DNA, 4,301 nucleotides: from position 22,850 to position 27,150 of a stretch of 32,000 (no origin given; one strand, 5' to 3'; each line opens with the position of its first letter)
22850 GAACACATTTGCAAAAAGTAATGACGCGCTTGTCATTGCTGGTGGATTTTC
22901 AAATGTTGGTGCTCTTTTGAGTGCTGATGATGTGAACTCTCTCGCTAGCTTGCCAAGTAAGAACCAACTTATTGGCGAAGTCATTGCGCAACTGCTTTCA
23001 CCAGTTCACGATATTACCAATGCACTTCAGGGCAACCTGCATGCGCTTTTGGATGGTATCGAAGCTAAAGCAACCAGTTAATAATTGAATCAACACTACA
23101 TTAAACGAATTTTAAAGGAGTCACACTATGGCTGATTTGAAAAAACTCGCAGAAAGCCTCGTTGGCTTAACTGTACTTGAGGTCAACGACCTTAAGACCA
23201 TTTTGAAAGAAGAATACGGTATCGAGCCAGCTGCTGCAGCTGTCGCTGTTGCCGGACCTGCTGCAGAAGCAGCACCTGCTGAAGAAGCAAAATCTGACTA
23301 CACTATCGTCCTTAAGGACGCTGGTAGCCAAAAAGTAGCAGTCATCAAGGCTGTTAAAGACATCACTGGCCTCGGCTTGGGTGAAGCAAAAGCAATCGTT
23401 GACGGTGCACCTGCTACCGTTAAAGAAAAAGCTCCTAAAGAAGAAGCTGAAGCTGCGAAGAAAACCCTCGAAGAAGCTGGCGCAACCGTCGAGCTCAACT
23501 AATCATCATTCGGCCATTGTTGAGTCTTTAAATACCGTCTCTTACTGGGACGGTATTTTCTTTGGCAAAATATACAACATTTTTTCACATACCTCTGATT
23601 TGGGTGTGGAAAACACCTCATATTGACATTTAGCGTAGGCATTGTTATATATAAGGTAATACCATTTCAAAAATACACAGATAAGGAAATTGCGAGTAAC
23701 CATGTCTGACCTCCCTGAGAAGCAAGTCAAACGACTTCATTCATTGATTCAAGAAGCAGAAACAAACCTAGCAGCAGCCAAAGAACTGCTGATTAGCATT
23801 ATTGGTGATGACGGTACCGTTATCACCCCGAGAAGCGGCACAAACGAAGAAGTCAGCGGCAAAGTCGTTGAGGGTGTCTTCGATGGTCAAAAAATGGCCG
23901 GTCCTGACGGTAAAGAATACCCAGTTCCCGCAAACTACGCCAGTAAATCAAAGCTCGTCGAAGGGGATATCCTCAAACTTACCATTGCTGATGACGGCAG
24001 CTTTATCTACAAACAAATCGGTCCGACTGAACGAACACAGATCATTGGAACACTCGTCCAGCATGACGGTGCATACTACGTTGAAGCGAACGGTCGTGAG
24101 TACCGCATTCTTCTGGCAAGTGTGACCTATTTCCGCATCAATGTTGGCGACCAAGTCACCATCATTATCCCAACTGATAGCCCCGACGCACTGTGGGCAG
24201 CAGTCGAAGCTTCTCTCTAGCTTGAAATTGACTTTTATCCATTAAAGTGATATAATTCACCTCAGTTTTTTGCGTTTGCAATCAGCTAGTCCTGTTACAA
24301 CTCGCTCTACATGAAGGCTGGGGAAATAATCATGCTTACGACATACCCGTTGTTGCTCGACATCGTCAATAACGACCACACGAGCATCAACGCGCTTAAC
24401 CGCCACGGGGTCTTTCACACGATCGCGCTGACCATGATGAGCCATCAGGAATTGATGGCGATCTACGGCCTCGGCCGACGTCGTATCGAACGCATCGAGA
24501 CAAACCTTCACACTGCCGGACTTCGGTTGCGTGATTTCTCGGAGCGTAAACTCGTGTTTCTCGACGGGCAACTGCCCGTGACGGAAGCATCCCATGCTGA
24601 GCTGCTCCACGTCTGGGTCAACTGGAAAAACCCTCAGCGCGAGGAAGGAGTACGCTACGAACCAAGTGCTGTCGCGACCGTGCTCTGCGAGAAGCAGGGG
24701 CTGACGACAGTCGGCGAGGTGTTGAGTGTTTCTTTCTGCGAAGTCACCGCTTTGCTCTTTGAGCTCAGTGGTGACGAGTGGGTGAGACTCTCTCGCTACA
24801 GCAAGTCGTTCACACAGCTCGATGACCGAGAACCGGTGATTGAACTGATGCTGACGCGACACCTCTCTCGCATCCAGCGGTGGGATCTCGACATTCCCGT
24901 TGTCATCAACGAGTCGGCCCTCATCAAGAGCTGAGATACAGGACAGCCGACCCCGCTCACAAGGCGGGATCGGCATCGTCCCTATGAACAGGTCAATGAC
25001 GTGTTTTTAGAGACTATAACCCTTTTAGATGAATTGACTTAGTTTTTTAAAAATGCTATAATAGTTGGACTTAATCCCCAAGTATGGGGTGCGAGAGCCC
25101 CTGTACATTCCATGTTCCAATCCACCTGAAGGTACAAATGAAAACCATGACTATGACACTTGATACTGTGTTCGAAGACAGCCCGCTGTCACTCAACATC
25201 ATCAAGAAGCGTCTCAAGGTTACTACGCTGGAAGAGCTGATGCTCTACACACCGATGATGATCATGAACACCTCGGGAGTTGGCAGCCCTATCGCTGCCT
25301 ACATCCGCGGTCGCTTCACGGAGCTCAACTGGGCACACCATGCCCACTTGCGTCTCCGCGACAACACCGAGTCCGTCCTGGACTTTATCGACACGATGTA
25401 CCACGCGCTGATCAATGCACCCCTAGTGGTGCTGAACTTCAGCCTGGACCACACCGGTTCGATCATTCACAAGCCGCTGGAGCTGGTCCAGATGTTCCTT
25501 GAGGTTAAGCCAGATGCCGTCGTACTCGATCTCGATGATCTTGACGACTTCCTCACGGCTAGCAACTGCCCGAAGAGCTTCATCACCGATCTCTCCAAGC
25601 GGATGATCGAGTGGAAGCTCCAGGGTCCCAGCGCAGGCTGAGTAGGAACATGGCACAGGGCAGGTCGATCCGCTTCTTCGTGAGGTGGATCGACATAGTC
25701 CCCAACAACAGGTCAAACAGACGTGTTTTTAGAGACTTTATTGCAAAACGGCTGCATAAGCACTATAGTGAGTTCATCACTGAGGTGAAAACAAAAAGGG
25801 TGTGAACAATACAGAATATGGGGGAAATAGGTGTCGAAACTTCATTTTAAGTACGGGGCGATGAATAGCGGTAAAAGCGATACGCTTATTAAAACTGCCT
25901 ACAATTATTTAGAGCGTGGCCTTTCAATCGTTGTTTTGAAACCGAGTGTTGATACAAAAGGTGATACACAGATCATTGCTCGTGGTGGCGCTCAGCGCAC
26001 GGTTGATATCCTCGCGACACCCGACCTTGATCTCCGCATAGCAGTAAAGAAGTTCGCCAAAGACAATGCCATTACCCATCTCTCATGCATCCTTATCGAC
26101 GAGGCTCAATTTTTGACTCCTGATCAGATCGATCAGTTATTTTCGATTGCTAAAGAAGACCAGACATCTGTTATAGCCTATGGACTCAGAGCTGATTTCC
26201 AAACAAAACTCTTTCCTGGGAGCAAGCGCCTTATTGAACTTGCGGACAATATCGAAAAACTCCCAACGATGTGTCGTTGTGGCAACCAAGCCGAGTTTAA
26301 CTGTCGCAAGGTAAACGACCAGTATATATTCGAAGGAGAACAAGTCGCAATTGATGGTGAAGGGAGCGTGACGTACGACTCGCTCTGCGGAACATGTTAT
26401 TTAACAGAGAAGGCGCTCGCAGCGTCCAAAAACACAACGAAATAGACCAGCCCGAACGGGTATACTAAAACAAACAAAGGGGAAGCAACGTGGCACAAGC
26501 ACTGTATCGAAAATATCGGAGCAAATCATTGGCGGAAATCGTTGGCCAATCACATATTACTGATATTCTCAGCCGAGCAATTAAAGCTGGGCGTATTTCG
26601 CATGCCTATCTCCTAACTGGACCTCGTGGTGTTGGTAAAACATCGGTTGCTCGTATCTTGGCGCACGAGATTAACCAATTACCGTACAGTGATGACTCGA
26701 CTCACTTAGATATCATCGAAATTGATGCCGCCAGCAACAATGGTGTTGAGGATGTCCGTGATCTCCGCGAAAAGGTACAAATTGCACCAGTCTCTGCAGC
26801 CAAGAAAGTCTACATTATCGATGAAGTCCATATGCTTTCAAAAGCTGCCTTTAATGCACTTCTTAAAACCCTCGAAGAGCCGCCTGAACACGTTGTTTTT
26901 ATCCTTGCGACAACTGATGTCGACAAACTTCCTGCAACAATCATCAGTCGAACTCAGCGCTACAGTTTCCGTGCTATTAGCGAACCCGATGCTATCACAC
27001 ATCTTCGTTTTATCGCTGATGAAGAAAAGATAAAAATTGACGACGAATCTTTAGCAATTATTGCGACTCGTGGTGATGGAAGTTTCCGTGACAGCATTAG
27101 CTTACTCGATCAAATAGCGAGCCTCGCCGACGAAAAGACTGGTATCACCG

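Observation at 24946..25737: Conserved bipartite 3' element after both cassette ORFs: structure-conserved hairpin plus a 41/43-nt sequence-conserved tail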

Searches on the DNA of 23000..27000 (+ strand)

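Call 10: search_rna_families(source=window, start=23000, end=27000, threshold=evalue, max_evalue=10)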
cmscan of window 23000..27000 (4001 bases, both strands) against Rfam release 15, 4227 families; matches with E-value up to 10: 3.
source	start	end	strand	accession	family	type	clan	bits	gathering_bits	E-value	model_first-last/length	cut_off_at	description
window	23223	23274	-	RF01504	Afu_254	Gene; sRNA;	-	26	60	0.26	83-137/158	no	A. fumigatus sRNA Afu_254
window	24849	24876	-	RF01382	HIV-1_SL4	Cis-reg;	-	16.7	31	7.5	1-20/20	no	HIV-1 stem-loop 4 packaging signal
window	25033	25059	-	RF00522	PreQ1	Cis-reg; riboswitch;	-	16.1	39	9.3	1-45/45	no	PreQ1 (pre queuosine) riboswitch aptamer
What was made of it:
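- On Any Rfam family: Nothing relevant appears at E <= 10 over 23000-27000 (call 10).
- Tried and rejected: Rfam: nothing found (call 10).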

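Call 46: build_rna_model(alignment_id=A2, structure=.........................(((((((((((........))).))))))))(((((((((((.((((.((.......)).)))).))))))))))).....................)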
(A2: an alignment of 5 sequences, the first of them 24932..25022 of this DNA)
Model R1 built from alignment A2 (5 sequences, 122 columns); structure: as given.
model positions 98; base pairs 28; branch points 1; effective number of sequences 1.73; information 0.589 bits per position. Calibrated on 0.2 Mb of random sequence (short: E-values are rough).
structure used (alignment columns):
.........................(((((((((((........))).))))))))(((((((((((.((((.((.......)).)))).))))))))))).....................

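Call 47: search_with_rna_model(model_id=R1, sources=[window, L007, L008, L010, L017, L018, L024, L026, L027, L028, L029, L030, L033, L035], max_evalue=10, make_alignment=true)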
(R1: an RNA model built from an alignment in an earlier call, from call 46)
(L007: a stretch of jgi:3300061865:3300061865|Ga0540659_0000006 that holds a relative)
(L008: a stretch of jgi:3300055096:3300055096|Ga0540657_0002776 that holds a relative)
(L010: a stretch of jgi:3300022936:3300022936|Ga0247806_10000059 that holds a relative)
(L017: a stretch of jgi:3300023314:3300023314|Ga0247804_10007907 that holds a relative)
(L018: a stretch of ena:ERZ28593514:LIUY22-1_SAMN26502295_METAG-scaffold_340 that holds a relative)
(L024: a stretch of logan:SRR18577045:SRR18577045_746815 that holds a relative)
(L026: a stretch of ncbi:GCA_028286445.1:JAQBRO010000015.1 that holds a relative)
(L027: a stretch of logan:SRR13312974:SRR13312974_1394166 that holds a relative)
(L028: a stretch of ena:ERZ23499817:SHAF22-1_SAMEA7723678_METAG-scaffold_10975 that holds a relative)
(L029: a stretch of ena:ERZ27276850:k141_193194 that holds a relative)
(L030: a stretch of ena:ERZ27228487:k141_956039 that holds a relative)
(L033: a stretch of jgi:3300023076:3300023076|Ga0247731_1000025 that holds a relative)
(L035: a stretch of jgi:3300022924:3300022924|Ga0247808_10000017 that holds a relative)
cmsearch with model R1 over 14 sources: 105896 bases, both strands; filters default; matches with E-value up to 10: 12.
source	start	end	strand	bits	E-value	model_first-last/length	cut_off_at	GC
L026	4607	4705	+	93.6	1.4e-24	1-98/98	no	0.54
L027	1882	1980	+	93.6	1.4e-24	1-98/98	no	0.54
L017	2067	2172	+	92.3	3.4e-24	1-98/98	no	0.42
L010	5141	5246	+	91.6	5.2e-24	1-98/98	no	0.43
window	25649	25751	+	68.7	2e-17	1-98/98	no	0.5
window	24932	25034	+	67.4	4.7e-17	1-98/98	no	0.49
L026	4652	4693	-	30.7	1.5e-06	45-86/98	no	0.43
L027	1927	1968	-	30.7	1.5e-06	45-86/98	no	0.43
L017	2111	2152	-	28.9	5.2e-06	45-86/98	no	0.36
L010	5185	5226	-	27.4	1.3e-05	45-86/98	no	0.38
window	25685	25776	-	22.8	0.00028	1-98/98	no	0.42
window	24975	25017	-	20.1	0.0017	45-86/98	no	0.4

Alignment A4: 12 matches aligned to the model, 116 columns, each read 5' to 3' on its own strand. Consensus structure (alignment columns), stored with it:
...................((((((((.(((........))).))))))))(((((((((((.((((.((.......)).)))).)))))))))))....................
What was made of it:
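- On REP/BIME dispersed palindromes: Only 2 copies occur in 32 kb, and none in 13 related loci (call 47).
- Closest known: REP/BIME-type extragenic palindromes. Different: No dispersed copies occur in the window or in 13 related loci (call 47).
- Tried and rejected: The only extra hits were reverse-strand echoes of the palindromes (call 47).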
